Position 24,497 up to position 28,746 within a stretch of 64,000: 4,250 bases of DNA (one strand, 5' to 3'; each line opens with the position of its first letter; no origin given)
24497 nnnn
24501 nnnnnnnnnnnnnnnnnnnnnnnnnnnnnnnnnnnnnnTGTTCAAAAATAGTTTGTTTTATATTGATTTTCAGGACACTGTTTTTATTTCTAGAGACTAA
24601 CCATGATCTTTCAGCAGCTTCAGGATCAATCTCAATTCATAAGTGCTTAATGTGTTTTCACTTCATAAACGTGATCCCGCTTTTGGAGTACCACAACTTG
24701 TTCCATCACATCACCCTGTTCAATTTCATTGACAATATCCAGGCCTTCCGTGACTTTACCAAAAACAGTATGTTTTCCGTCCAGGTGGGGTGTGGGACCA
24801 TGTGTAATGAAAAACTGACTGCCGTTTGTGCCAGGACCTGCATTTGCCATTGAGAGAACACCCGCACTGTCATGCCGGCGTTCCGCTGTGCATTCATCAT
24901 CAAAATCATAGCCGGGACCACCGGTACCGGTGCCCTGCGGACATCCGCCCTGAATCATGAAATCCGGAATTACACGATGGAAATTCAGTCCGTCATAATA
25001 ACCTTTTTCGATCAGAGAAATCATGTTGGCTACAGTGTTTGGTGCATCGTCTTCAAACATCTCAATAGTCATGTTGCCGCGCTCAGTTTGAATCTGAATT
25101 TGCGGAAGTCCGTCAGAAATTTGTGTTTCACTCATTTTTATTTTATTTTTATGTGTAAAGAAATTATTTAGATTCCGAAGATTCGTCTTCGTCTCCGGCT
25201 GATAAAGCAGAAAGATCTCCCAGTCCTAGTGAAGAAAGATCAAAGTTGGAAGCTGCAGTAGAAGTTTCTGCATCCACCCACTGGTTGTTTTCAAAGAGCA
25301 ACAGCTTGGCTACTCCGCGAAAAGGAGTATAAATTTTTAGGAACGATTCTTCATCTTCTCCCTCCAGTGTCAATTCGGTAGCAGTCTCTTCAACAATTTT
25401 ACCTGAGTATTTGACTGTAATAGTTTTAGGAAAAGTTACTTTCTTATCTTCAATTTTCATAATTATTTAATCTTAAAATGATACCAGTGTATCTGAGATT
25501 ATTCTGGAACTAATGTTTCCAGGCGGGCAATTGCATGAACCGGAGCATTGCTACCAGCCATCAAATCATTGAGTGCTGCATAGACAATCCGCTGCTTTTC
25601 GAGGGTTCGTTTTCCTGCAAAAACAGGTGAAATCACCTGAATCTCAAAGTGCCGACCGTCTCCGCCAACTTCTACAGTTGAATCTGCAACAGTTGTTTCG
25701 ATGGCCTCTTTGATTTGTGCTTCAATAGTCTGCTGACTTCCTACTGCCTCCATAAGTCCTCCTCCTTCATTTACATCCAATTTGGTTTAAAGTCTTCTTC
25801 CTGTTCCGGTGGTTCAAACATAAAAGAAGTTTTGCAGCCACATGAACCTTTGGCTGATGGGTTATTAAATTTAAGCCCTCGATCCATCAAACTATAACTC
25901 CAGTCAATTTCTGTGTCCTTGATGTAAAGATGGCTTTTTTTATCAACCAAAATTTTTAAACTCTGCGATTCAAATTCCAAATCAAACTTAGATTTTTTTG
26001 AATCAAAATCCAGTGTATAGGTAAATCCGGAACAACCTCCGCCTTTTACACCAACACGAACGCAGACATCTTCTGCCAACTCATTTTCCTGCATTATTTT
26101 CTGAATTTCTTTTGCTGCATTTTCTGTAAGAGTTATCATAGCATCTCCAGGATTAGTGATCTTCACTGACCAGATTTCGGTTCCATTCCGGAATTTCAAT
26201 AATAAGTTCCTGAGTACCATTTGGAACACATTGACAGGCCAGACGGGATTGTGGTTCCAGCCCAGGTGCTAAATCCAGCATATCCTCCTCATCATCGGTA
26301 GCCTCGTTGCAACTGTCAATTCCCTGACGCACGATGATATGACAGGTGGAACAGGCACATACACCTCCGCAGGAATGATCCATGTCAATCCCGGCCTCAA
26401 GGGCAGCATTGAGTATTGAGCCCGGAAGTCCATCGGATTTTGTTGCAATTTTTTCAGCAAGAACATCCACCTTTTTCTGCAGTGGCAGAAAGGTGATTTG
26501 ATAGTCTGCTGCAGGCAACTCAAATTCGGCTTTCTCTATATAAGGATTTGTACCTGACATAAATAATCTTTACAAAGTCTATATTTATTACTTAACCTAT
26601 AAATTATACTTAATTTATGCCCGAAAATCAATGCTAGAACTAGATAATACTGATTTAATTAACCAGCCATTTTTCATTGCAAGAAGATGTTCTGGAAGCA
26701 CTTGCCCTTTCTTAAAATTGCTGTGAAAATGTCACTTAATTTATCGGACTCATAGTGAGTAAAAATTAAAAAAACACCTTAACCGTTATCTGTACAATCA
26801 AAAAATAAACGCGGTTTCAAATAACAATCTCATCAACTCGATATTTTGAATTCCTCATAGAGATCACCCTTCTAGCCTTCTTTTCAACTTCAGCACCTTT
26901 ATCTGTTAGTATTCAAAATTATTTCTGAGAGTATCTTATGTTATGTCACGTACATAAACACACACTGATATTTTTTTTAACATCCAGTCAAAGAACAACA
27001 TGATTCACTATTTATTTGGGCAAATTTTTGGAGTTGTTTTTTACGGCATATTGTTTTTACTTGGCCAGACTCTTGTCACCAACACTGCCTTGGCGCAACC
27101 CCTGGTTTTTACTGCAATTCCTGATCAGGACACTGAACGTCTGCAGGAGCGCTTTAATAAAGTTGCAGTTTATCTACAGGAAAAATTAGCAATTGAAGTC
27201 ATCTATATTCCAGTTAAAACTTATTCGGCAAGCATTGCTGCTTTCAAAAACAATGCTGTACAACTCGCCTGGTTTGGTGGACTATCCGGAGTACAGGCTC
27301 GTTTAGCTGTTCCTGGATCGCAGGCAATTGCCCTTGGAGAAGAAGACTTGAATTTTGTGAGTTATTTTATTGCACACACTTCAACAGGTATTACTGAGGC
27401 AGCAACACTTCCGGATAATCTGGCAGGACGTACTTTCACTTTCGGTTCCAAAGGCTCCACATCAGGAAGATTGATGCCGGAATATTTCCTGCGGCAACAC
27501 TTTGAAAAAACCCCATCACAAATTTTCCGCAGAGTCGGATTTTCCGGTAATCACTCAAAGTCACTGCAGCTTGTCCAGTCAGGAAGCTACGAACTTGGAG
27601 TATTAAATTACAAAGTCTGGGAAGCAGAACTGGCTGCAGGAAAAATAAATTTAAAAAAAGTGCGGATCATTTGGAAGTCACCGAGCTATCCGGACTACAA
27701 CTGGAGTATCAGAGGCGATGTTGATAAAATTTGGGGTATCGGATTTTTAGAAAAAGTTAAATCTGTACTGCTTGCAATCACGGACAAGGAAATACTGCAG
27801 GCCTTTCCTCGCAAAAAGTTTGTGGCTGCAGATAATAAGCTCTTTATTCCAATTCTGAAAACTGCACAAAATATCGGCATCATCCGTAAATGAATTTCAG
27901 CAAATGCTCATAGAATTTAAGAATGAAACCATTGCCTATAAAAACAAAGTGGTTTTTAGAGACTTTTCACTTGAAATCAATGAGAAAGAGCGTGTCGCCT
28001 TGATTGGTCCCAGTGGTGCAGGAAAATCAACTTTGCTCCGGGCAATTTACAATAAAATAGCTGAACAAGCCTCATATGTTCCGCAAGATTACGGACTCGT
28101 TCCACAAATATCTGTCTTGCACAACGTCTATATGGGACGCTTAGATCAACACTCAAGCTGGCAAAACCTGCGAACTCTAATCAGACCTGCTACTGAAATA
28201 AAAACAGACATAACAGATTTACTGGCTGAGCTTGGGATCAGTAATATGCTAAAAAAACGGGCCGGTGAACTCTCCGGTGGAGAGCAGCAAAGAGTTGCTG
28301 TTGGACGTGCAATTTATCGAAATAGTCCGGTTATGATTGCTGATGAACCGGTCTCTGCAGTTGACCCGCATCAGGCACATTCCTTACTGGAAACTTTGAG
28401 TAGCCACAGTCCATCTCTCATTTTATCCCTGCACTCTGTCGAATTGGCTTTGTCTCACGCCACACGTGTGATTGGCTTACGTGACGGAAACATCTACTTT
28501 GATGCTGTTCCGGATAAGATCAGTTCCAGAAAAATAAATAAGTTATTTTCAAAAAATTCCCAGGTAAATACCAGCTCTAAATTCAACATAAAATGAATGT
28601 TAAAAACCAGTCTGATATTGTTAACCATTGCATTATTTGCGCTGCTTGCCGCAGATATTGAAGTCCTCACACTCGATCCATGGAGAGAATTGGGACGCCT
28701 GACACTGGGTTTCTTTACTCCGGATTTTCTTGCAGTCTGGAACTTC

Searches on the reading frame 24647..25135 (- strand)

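Call 9: search_protein_families(library=pfam, proteins=[window:24647-25135:-])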
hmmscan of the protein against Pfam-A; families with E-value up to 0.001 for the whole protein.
window:24647-25135:- (162 aa): 1 family
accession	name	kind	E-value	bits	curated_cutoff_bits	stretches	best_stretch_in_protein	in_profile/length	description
PF00160.26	Pro_isomerase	-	6.7e-50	169.9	21.7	1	13-152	2-151/159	Cyclophilin type peptidyl-prolyl cis-trans isomerase/CLD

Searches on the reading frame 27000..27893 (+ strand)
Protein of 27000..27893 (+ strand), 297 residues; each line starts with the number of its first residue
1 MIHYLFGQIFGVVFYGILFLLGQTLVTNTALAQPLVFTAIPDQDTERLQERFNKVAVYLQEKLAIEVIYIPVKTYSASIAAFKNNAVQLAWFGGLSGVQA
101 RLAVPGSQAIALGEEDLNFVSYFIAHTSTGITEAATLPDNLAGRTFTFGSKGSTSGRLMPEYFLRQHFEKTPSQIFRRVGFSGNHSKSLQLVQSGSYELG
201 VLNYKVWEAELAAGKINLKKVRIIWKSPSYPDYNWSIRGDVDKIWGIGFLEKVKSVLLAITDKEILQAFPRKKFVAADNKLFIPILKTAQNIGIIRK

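Call 9: search_protein_families(library=pfam, proteins=[window:27000-27893:+])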
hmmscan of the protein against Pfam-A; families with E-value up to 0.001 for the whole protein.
window:27000-27893:+ (297 aa): 1 family
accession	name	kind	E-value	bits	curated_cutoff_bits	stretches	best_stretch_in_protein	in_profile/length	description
PF12974.12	Phosphonate-bd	-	6.8e-54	183.2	27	1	37-280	1-240/242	ABC transporter, phosphonate, periplasmic substrate-binding protein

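Call 15: search_solved_structures(query=window:27000-27893:+, max_evalue=0.01)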
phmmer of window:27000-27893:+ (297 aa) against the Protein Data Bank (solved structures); distinct sequences matched with E-value up to 0.01: 15.
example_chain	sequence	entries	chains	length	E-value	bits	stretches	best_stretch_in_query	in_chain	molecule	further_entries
7s6g_A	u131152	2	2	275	2.3e-64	220.6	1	35-296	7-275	Phosphonate ABC type transporter/ substrate binding component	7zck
5lq5_A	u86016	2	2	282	2.7e-54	187.6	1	36-292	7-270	Putative phosphonate binding protein for ABC transporter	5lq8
5o2j_A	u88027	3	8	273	9.3e-21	77.6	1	37-276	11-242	Probable phosphite transport system-binding protein PtxB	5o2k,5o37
5jvb_A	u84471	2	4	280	8.4e-19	71.2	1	28-277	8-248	Phosphonate ABC transporter, periplasmic phosphonate-binding protein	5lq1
5lv1_A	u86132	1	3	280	1.2e-17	67.4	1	33-292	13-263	PtxB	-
3p7i_A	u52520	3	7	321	4.2e-10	42.6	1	35-232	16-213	PhnD, subunit of alkylphosphonate ABC transporter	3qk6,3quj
3s4u_A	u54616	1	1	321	1.4e-09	40.9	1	35-232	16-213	PhnD, subunit of alkylphosphonate ABC transporter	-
3n5l_A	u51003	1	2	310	3.8e-08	36.2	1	55-285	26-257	Binding protein component of ABC phosphonate transporter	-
9lf9_A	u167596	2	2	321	1.1e-06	31.4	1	34-238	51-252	Phosphonate ABC transporter, periplasmic phosphonate-binding protein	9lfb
6ghq_A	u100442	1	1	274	4e-06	29.5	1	48-244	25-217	Probable phosphite transport system-binding protein HtxB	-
6ght_A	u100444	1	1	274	4.1e-06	29.5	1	48-244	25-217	Probable phosphite transport system-binding protein HtxB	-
5me4_A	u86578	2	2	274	5.4e-06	29.1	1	48-244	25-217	Probable phosphite transport system-binding protein HtxB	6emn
8ed5_A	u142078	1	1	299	0.0029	20.2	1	39-227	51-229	Putative periplasmic phosphite-binding-like protein (Pbl) PtxB-like protein designated Aio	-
6esk_A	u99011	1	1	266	0.0048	19.4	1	52-227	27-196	Putative periplasmic phosphite-binding-like protein (Pbl) PtxB-like protein designated Aio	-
6esv_A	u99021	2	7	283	0.005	19.4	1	51-227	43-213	Putative periplasmic phosphite-binding-like protein (Pbl) PtxB-like protein designated Aio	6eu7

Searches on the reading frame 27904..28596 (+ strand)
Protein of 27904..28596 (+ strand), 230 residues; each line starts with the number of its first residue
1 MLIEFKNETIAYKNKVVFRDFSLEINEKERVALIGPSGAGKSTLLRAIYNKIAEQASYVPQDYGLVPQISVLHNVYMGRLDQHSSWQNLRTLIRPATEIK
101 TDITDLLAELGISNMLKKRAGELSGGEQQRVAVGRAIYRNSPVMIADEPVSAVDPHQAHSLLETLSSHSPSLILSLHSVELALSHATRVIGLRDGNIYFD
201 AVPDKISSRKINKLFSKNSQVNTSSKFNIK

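Call 9: search_protein_families(library=pfam, proteins=[window:27904-28596:+])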
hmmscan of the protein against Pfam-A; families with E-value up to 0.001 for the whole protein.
window:27904-28596:+ (230 aa): 8 families
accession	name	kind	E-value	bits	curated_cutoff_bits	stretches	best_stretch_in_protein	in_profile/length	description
PF00005.33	ABC_tran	-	1.1e-25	91.3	25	1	19-150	2-136/137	ABC transporter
PF13304.12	AAA_21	-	2.5e-07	31.5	27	1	32-52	3-28/304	AAA domain, putative AbiEii toxin, Type IV TA system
PF13555.12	AAA_29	-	8.4e-06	25.9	27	1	16-48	10-42/61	P-loop containing region of AAA domain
PF13191.12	AAA_16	-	1.2e-05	26.4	32.6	1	29-168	25-123/167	AAA ATPase domain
PF02463.25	SMC_N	-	1.8e-05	24.7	40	0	100-175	120-196/220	RecF/RecN/SMC N terminal domain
PF13401.12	AAA_22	-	0.00025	21.8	27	1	31-109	8-65/130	AAA domain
PF03193.22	RsgA_GTPase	-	0.00037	20.8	30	1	24-56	103-134/174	RsgA GTPase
PF01926.29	MMR_HSR1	-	0.00067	20.2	21.9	0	30-57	1-28/113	50S ribosome-binding GTPase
